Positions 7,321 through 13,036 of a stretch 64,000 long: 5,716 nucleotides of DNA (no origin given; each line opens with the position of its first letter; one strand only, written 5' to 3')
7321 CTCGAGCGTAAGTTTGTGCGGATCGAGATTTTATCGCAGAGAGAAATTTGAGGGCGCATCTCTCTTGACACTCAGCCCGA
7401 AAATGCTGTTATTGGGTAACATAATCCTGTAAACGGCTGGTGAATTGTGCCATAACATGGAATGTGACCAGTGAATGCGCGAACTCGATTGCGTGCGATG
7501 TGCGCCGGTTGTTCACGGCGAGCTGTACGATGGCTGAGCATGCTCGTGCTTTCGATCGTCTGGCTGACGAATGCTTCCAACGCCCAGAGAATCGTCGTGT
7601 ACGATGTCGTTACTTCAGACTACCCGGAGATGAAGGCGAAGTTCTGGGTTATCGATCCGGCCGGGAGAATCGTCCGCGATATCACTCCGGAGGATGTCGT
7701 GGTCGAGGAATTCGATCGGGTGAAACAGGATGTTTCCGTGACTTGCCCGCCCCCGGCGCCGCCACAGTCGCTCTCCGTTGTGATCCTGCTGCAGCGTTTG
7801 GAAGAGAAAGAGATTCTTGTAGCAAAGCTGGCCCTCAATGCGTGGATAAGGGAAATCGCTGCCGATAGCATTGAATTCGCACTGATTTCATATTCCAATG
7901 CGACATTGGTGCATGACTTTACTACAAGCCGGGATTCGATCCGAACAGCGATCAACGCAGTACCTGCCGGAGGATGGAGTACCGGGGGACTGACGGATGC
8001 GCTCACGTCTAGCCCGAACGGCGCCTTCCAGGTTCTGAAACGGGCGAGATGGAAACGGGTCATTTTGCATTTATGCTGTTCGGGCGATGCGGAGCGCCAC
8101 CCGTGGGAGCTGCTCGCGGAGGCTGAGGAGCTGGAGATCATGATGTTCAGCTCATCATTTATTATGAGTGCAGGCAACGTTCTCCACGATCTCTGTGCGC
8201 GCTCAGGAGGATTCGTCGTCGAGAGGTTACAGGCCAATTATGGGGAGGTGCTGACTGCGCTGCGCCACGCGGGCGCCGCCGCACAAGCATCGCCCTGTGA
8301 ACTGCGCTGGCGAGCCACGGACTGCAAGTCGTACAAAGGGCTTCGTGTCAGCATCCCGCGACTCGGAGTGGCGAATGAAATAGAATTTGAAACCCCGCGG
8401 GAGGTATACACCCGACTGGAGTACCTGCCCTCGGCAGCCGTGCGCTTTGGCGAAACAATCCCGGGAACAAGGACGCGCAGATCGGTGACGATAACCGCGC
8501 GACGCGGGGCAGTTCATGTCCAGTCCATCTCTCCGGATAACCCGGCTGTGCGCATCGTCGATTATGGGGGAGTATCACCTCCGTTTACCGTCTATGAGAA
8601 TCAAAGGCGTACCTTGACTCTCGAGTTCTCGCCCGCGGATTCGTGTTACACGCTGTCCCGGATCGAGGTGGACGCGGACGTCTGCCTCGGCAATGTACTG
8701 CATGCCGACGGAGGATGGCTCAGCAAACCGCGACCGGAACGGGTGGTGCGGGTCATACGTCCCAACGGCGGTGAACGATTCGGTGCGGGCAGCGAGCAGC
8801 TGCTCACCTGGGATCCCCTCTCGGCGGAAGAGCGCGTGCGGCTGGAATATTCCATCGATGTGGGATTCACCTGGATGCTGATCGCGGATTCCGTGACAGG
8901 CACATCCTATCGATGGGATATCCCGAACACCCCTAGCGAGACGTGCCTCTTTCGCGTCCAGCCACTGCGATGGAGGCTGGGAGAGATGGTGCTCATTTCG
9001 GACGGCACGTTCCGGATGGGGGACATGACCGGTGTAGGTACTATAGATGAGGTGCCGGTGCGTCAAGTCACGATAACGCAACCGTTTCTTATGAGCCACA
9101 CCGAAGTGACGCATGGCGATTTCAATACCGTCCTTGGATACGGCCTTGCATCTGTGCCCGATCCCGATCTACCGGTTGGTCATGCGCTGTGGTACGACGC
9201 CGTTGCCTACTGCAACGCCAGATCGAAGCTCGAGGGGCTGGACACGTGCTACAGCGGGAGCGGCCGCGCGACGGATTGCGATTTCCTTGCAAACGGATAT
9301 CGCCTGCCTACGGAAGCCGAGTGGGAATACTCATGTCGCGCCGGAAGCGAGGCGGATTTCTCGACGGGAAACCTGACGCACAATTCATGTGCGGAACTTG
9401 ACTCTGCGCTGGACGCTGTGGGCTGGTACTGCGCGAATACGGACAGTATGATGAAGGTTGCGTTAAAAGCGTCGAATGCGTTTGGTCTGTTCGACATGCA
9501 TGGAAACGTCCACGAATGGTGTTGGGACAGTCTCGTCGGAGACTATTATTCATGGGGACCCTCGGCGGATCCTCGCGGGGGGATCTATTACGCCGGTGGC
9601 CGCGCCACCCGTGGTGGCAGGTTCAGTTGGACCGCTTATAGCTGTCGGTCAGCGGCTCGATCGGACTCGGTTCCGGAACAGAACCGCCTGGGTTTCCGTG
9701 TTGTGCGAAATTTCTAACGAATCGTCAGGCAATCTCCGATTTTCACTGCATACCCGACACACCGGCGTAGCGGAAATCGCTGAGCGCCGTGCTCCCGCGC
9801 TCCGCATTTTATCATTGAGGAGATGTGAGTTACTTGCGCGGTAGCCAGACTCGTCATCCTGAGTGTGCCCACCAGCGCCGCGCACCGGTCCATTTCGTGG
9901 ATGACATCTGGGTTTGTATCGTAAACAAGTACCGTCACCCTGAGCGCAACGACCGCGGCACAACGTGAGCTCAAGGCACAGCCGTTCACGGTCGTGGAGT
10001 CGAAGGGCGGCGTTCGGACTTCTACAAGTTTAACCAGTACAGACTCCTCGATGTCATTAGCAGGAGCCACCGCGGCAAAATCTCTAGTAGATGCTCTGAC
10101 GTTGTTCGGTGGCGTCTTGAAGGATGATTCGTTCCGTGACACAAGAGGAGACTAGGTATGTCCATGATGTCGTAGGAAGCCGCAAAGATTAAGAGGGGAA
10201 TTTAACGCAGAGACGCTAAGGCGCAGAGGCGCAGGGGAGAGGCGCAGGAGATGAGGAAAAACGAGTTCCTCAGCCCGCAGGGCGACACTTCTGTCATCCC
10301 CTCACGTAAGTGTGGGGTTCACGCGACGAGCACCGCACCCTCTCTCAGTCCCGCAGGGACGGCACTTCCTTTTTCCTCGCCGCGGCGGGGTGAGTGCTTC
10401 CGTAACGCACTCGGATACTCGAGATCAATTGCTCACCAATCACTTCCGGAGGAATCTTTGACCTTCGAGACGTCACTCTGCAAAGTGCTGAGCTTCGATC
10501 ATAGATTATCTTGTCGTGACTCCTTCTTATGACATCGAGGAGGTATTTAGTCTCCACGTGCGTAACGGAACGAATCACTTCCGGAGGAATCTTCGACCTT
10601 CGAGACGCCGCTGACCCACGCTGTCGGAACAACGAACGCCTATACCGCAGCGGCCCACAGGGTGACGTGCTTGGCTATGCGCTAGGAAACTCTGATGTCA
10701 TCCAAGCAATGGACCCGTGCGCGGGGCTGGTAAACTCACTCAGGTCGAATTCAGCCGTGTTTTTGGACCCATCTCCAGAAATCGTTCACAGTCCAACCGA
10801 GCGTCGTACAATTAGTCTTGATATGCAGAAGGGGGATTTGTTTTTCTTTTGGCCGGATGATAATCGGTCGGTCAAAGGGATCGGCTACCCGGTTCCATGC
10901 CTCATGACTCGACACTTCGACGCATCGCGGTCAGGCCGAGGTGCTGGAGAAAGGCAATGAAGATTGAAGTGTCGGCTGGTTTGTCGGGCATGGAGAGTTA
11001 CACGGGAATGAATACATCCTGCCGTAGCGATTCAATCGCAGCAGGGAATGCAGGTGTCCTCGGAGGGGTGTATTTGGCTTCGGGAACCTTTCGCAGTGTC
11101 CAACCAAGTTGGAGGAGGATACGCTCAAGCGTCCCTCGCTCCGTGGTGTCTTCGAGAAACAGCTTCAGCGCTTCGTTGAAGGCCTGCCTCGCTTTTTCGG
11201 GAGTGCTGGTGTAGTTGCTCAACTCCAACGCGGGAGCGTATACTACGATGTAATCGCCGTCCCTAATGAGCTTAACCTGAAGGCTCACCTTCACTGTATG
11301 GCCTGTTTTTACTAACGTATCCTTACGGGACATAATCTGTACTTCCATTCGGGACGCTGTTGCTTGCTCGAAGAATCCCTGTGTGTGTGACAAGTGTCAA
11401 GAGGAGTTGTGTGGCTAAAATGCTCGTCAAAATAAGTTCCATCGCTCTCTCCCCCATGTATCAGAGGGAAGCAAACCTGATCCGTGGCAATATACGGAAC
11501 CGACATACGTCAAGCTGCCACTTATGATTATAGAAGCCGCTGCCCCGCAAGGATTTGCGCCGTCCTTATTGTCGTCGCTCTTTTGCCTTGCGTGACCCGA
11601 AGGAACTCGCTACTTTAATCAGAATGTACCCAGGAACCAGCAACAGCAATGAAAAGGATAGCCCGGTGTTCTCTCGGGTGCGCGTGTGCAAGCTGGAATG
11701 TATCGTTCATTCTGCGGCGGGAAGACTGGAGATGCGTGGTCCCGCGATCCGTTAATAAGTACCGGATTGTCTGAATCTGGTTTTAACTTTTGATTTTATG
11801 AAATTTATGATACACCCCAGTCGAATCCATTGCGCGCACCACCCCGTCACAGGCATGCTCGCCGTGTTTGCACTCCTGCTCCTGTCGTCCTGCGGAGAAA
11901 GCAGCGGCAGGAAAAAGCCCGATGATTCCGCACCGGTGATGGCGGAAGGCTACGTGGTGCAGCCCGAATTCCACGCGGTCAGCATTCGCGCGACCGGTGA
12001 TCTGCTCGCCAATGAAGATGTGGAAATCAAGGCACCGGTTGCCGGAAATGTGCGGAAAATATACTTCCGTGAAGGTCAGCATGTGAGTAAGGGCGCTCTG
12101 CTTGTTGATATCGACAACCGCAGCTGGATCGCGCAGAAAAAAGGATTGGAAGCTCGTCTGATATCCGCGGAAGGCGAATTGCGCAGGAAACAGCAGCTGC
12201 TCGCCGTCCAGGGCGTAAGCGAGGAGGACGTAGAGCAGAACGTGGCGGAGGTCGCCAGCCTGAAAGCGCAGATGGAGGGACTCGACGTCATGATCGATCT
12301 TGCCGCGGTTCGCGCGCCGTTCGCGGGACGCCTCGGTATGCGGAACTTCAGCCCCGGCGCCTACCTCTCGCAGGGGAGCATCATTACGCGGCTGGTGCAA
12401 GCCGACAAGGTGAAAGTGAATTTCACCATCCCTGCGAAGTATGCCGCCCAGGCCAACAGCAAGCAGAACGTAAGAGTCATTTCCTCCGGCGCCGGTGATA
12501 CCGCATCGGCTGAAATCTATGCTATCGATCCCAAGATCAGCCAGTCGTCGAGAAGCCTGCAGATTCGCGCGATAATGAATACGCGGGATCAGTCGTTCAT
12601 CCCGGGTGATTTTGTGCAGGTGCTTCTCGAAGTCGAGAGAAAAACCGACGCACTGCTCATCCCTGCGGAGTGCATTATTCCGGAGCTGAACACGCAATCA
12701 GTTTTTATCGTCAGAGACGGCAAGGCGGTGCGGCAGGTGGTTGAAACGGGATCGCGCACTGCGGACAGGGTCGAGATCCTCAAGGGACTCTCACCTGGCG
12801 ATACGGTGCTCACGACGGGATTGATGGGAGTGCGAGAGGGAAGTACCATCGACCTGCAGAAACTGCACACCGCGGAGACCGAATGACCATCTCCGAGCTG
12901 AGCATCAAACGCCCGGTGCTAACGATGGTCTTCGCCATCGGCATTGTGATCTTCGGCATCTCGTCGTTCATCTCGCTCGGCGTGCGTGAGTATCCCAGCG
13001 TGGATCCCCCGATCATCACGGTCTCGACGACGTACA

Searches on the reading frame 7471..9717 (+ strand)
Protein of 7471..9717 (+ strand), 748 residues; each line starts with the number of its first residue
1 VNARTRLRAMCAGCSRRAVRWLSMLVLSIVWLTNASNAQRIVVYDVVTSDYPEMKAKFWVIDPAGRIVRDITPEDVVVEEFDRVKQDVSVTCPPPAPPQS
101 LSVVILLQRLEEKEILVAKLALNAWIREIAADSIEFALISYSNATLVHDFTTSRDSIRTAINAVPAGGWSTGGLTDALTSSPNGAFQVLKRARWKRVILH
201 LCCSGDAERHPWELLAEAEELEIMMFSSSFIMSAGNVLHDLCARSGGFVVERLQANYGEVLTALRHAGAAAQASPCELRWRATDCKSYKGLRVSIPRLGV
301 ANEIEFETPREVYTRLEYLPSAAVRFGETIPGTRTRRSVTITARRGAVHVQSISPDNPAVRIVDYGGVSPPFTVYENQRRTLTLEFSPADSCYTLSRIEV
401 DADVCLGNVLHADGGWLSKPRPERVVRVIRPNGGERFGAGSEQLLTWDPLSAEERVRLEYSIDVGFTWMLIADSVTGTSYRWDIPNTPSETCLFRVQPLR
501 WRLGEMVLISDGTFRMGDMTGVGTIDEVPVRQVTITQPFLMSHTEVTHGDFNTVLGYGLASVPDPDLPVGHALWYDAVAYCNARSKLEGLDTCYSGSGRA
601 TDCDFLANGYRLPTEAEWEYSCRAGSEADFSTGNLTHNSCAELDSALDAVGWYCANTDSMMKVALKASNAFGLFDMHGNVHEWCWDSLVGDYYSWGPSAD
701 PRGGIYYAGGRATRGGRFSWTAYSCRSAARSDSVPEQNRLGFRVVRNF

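Call 17: search_protein_families(library=pfam, proteins=[window:7471-9717:+])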
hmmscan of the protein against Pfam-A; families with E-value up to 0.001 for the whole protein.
window:7471-9717:+ (748 aa): 1 family
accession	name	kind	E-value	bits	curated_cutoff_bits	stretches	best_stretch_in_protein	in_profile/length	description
PF03781.23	FGE-sulfatase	-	9.8e-39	134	23.3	1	504-746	3-255/255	Sulfatase-modifying factor enzyme 1-like domain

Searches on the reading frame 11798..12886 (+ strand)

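Call 17: search_protein_families(library=pfam, proteins=[window:11798-12886:+])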
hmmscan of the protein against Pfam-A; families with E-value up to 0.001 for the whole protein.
window:11798-12886:+ (362 aa): 4 families
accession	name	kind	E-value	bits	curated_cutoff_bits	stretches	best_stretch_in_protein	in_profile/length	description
PF16576.10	HlyD_D23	-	1.1e-18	67.8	30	1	62-273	5-214/214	Barrel-sandwich domain of CusB or HlyD membrane-fusion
PF13437.12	HlyD_3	-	2.6e-14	54.3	22.2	1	171-258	2-91/106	HlyD family secretion protein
PF00364.28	Biotin_lipoyl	-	4e-05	23.8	22.1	0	75-105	43-73/73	Biotin-requiring enzyme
PF13533.13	Biotin_lipoyl_2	-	0.00015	22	29.8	1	75-106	1-32/32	Biotin-lipoyl like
